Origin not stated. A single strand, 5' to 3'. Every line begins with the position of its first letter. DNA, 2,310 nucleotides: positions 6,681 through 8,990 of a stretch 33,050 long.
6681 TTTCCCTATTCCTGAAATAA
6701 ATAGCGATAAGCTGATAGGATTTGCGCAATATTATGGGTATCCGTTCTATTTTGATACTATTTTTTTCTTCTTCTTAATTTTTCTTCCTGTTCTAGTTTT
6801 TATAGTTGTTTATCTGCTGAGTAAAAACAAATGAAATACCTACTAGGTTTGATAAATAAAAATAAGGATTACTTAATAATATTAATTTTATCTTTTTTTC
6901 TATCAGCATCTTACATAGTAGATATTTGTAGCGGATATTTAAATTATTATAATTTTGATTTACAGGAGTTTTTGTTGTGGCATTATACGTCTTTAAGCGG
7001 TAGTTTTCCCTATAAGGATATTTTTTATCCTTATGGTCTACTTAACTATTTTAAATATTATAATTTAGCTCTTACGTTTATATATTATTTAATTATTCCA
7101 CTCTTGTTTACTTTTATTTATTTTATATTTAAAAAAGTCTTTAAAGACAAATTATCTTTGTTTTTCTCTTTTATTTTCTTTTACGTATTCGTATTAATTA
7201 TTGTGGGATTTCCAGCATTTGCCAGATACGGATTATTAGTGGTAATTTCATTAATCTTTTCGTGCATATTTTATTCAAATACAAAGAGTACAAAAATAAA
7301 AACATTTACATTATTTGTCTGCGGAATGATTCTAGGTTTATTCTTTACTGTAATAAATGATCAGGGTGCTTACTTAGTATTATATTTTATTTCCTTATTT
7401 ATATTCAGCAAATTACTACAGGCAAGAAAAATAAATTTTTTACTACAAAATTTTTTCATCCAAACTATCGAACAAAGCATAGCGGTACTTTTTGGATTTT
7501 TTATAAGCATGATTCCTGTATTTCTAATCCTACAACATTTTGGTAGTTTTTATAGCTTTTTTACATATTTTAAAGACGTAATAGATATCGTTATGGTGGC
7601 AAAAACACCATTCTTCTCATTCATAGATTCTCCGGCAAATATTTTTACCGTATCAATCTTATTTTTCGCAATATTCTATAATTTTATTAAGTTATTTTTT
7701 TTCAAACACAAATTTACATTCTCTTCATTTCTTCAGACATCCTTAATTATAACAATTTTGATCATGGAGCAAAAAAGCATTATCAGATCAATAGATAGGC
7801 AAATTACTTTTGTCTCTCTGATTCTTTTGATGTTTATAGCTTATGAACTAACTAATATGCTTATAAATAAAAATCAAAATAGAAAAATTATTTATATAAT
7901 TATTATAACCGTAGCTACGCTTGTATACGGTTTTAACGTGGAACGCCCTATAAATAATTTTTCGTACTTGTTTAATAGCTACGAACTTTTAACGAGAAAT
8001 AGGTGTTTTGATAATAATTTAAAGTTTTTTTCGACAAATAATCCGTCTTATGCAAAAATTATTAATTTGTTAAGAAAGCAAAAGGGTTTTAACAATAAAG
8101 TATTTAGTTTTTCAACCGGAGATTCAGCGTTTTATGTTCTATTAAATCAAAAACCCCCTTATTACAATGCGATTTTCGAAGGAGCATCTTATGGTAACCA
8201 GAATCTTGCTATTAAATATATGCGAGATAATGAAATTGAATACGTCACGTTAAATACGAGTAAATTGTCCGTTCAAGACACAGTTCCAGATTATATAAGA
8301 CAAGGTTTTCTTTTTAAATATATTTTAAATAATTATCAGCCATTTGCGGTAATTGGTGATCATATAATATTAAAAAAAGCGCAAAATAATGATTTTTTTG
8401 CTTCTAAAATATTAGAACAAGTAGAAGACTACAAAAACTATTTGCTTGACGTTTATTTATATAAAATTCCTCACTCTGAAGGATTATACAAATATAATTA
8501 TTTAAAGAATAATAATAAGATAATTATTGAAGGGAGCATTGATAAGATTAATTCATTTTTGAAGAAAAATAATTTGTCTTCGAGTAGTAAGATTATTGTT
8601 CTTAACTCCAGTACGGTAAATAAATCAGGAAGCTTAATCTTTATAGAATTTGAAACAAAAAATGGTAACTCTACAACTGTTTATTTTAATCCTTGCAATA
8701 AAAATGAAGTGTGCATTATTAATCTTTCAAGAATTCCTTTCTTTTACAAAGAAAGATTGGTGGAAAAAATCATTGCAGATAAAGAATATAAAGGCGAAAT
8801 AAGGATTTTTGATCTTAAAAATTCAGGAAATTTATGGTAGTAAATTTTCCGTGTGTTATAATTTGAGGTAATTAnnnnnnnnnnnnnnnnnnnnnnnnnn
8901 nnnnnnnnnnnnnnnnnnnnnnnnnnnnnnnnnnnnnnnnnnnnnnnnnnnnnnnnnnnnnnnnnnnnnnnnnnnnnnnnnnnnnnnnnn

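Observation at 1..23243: A 23-kb surface-glycan locus built around seven or more polytopic GT-C-like transferases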

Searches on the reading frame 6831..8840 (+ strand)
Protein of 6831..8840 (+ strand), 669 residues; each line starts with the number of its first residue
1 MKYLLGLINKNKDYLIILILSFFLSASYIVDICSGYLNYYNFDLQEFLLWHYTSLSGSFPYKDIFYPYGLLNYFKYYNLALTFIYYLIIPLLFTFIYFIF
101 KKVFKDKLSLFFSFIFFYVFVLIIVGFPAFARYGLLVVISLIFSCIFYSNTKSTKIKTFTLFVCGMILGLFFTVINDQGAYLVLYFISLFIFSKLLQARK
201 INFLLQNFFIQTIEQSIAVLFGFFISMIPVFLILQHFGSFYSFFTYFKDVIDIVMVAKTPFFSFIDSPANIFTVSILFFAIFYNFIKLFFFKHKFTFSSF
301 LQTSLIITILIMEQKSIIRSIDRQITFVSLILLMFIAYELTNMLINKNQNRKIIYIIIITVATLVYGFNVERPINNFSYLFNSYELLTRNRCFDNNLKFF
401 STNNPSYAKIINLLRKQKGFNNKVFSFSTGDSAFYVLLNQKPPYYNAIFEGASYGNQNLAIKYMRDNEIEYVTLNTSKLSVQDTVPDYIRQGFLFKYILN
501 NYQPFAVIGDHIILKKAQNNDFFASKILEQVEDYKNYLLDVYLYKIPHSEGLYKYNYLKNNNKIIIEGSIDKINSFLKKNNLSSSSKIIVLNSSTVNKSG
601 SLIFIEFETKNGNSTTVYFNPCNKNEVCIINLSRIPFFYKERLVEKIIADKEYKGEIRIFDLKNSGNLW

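Call 3: search_protein_families(library=pfam, proteins=[window:6831-8840:+], max_evalue=0.01)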
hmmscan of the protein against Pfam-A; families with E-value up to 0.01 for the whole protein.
window:6831-8840:+ (669 aa): 0 families

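Call 6: search_protein_families(library=ncbifam, proteins=[window:6831-8840:+], max_evalue=0.01)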
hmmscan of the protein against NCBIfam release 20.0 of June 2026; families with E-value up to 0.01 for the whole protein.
window:6831-8840:+ (669 aa): 0 families

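Call 14: find_homologous_proteins(query=window:6831-8840:+, max_evalue=0.001)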
Query window:6831-8840:+ (669 aa): 88 proteins with E <= 0.001 among 8000 candidates.
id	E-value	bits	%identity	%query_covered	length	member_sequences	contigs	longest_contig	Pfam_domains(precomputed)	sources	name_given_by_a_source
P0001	0.0e+0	1076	100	75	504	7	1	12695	-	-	-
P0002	8.2e-267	905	65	100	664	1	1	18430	-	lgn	-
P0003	1.1e-261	888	62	100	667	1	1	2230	-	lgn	-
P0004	1.9e-260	884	67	94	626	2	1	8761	-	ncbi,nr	ncbi:MAG: hypothetical protein Q8P29_03325, partial [Candidatus Levybacteria bacterium]|nr:hypotheti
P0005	3.9e-259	880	63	100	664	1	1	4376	-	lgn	-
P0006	6.9e-258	876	64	100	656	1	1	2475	-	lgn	-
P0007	2.0e-255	868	64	96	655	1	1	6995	-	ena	-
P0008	1.2e-248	845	61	100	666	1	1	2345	-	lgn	-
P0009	7.3e-246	836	60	100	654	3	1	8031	-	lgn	-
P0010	2.2e-243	828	60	98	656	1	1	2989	-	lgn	-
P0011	4.3e-243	827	60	100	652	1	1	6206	-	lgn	-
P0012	7.9e-243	826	61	96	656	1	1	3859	-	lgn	-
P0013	6.5e-233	793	58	98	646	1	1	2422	-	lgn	-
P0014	1.1e-228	780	56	100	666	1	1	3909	-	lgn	-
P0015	3.8e-227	774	57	98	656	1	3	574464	-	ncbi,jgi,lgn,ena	-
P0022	3.2e-215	735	56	98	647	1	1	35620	-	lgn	-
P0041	1.6e-166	574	45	100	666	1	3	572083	-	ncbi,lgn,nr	ncbi:hypothetical protein M1146_00580 [Patescibacteria group bacterium]|nr:hypothetical protein [Pat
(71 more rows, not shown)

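Call 21: search_solved_structures(query=A1, max_evalue=1)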
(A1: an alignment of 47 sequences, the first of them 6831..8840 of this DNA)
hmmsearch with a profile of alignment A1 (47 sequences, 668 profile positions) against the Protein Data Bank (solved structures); distinct sequences matched with E-value up to 1: 1.
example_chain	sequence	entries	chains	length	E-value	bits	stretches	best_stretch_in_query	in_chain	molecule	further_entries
8t05_A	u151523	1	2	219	0.11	14.2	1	90-246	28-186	Myomaker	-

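Call 23: find_encoding_contigs(protein=P0015, flank=10000, max_places=2)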
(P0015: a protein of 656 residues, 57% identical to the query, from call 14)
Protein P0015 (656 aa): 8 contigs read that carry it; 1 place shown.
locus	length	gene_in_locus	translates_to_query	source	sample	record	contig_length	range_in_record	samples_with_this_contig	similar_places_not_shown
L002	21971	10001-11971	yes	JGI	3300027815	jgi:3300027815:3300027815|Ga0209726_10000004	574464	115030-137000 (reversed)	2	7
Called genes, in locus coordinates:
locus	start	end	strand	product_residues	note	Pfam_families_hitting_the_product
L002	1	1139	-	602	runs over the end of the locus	PF10131:PTPS_related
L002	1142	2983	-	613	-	-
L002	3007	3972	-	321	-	PF00535:Glycos_transf_2, PF10111:Glyco_tranf_2_2 (weak)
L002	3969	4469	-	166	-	PF02779:Transket_pyr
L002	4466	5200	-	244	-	PF13292:DXP_synthase_N, PF00456:Transketolase_N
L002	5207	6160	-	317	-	PF00106:adh_short (faint), PF01073:3Beta_HSD, PF01370:Epimerase, PF02719:Polysacc_synt_2, PF04321:RmlD_sub_bind, PF05368:NmrA (weak), PF16363:GDP_Man_Dehyd, PF07993:NAD_binding_4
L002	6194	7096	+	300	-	PF05219:DREV (weak), PF13489:Methyltransf_23, PF08003:Methyltransf_9 (weak), PF13847:Methyltransf_31, PF08241:Methyltransf_11, PF08242:Methyltransf_12, PF13649:Methyltransf_25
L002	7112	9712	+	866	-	PF00535:Glycos_transf_2, PF10111:Glyco_tranf_2_2 (faint), PF13641:Glyco_tranf_2_3, PF13506:Glyco_transf_21, PF13231:PMT_2 (weak)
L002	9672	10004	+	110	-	-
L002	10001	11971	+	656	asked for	-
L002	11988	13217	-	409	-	PF08421:Methyltransf_13, PF13489:Methyltransf_23, PF08242:Methyltransf_12 (weak), PF08484:Methyltransf_14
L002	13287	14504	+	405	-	PF01943:Polysacc_synt, PF05975:EcsB (weak), PF13440:Polysacc_synt_3, PF01554:MatE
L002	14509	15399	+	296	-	PF00535:Glycos_transf_2, PF10111:Glyco_tranf_2_2, PF13641:Glyco_tranf_2_3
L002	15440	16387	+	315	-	PF01073:3Beta_HSD, PF01370:Epimerase, PF04321:RmlD_sub_bind, PF16363:GDP_Man_Dehyd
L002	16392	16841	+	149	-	PF00908:dTDP_sugar_isom, PF05523:FdtA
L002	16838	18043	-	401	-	PF02350:Epimerase_2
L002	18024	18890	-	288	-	PF01370:Epimerase, PF04321:RmlD_sub_bind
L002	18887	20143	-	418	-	PF08421:Methyltransf_13, PF13489:Methyltransf_23, PF08241:Methyltransf_11, PF08242:Methyltransf_12, PF13649:Methyltransf_25 (weak), PF13847:Methyltransf_31 (weak), PF08484:Methyltransf_14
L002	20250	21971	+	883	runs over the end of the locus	PF13439:Glyco_transf_4 (weak), PF13524:Glyco_trans_1_2, PF13692:Glyco_trans_1_4, PF20706:GT4-conflict (weak), PF00534:Glycos_transf_1, PF13231:PMT_2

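Call 27: predict_structure(alignment_id=A1)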
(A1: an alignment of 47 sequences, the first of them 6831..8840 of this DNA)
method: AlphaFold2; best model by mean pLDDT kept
length: 669 residues; sequences in the alignment: 47
mean_pLDDT: 87.6   pTM: 0.83
mean pLDDT of the five models: 87.6, 86.6, 86.5, 84.4, 82.3
residues with pLDDT >= 90: 365; 70-90: 246; 50-70: 54; < 50: 4
segments of 3 or more residues with pLDDT < 50: none
pLDDT, mean of each block of 10 residues (from residue 1): 82 93 91 70 80 91 87 89 94 97 94 96 90 94 92 79 96 89 94 82 71 93 96 91 85 60 72 92 89 86 94 67 85 96 88 94 87 75 88 89 92 95 90 92 86 86 96 83 73 92 95 90 91 92 87 86 93 94 90 76 92 92 88 91 94 90 67
secondary structure, 60 per line:
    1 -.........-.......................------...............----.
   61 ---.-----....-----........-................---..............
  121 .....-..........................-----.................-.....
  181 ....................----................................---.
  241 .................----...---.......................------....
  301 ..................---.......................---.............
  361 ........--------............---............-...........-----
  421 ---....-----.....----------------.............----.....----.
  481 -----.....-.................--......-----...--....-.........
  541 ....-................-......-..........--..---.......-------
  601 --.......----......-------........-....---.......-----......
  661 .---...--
elements in order: H2-10 H12-34 H41-55 H70-73 H79-86 H88-103 H107-125 H127-152 H158-174 H176-200 H205-236 H240-257 H268-290 H297-318 H322-344 H348-368 H377-388 H392-403 H405-415 E424-427 H433-437 H454-466 E471-475 H487-490 H492-501 E502-508 E511-516 H527-530 H532-539 E540-544 H546-561 E563-568 H570-579 E587-593 E603-609 E614-619 E627-631 H636-639 E643-649 E655-661

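Call 30: fold_search(model_id=the predicted structure, library=pdb)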
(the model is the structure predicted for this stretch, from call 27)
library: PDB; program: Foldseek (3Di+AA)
matches with E <= 10: 352; with E <= 0.001: 1
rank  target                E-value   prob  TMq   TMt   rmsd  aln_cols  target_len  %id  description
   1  3waj                  6.2e-04  1.00  0.37  0.32  19.4       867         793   12  Crystal structure of the Archaeoglobus fulgidus oligosaccharyltransferase (O29867_ARCFU) complex with Zn and sulfate (released 2013-10-30)
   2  7zlg_A                6.4e-03  1.00  0.37  0.37  11.8       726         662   10  Cryo-EM structure of C-mannosyltransferase CeDPY19, in complex with acceptor peptide and bound to CMT2-Fab and anti-Fa (released 2023-01-11)
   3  7bx8_A                1.1e-02  0.84  0.25  0.18  20.4       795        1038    9  Mycobacterium smegmatis arabinosyltransferase complex EmbB2-AcpM2 in symmetric "resting state" (released 2020-05-27)
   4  7zli_A                1.5e-02  1.00  0.37  0.38  13.5       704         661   10  Cryo-EM structure of C-mannosyltransferase CeDPY19, in complex with Dol25-P-Man and bound to CMT2-Fab and anti-Fab nan (released 2023-01-11)
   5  7bvc_B                2.0e-02  0.84  0.27  0.19  20.7       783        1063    9  Cryo-EM structure of Mycobacterium smegmatis arabinosyltransferase EmbA-EmbB-AcpM2 in complex with ethambutol (released 2020-04-29)
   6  7bwr_A                2.4e-02  0.75  0.25  0.17  20.1       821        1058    8  Mycobacterium smegmatis arabinosyltransferase complex EmbB2-AcpM2 in substrate DPA bound asymmetric "active state" (released 2020-05-27)
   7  8if8_B                4.3e-02  1.00  0.40  0.42   9.7       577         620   10  Arabinosyltransferase AftA (released 2023-05-31)
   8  8imx_U                6.1e-02  0.98  0.27  0.39  15.7       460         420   13  Cryo-EM structure of GPI-T with a chimeric GPI-anchored protein (released 2023-08-16)
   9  7zlh_A                6.1e-02  0.94  0.33  0.33  13.8       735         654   10  Cryo-EM structure of C-mannosyltransferase CeDPY19, in apo state, bound to CMT2-Fab and anti-Fab nanobody (released 2023-01-11)
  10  8if8_C                7.9e-02  0.99  0.39  0.43  10.3       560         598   11  Arabinosyltransferase AftA (released 2023-05-31)
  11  5f15                  2.3e-01  0.80  0.33  0.38  13.9       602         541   10  Crystal Structure of ArnT from Cupriavidus metallidurans bound to Undecaprenyl phosphate (released 2016-02-17)
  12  6p25_B                2.6e-01  0.97  0.24  0.23   6.1       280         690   11  Structure of S. cerevisiae protein O-mannosyltransferase Pmt1-Pmt2 complex bound to the sugar donor and a peptide acce (released 2019-07-10)
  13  7bvf_B                2.9e-01  0.23  0.21  0.15  20.9       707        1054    8  Cryo-EM structure of Mycobacterium tuberculosis arabinosyltransferase EmbA-EmbB-AcpM2 in complex with ethambutol (released 2020-04-29)
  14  9vg4                  3.1e-01  0.14  0.08  0.12  20.4       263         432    8  Structural complex of FTO bound with 8j (released 2025-11-05)
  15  7ula_A                3.4e-01  0.96  0.10  0.15   4.3        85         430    8  Structure of the Pseudomonas putida AlgKX modification and secretion complex (released 2022-12-14)
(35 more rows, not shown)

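Call 39: find_encoding_contigs(protein=P0022, flank=10000, max_places=2)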
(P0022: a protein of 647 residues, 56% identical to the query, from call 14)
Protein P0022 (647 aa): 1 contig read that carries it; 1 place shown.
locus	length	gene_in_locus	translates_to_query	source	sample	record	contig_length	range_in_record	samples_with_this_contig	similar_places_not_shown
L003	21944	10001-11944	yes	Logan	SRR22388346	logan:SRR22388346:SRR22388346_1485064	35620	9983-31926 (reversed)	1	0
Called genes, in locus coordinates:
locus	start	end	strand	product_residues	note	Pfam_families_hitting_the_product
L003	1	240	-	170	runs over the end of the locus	PF02779:Transket_pyr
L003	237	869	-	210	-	PF00456:Transketolase_N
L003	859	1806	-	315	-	PF01073:3Beta_HSD, PF01370:Epimerase, PF02719:Polysacc_synt_2, PF04321:RmlD_sub_bind, PF07993:NAD_binding_4 (weak), PF16363:GDP_Man_Dehyd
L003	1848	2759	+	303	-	PF13489:Methyltransf_23, PF08003:Methyltransf_9 (weak), PF13847:Methyltransf_31, PF08241:Methyltransf_11, PF08242:Methyltransf_12, PF13649:Methyltransf_25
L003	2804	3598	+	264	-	PF13489:Methyltransf_23, PF01209:Ubie_methyltran, PF05148:Methyltransf_8 (weak), PF02353:CMAS, PF08241:Methyltransf_11, PF08242:Methyltransf_12, PF13649:Methyltransf_25, PF13847:Methyltransf_31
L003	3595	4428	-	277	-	-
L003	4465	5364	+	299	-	PF08003:Methyltransf_9 (weak), PF13489:Methyltransf_23, PF13847:Methyltransf_31, PF08241:Methyltransf_11, PF08242:Methyltransf_12, PF13649:Methyltransf_25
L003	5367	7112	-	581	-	PF10131:PTPS_related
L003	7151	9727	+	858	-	PF00535:Glycos_transf_2, PF13641:Glyco_tranf_2_3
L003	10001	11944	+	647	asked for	-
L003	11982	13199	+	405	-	PF01943:Polysacc_synt, PF13440:Polysacc_synt_3, PF01554:MatE (weak)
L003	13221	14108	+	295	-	PF00535:Glycos_transf_2, PF10111:Glyco_tranf_2_2, PF13641:Glyco_tranf_2_3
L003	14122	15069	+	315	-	PF01073:3Beta_HSD, PF01370:Epimerase, PF02719:Polysacc_synt_2 (faint), PF04321:RmlD_sub_bind, PF13460:NAD_binding_10 (weak), PF16363:GDP_Man_Dehyd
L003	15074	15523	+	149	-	PF00908:dTDP_sugar_isom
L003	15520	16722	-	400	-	PF02350:Epimerase_2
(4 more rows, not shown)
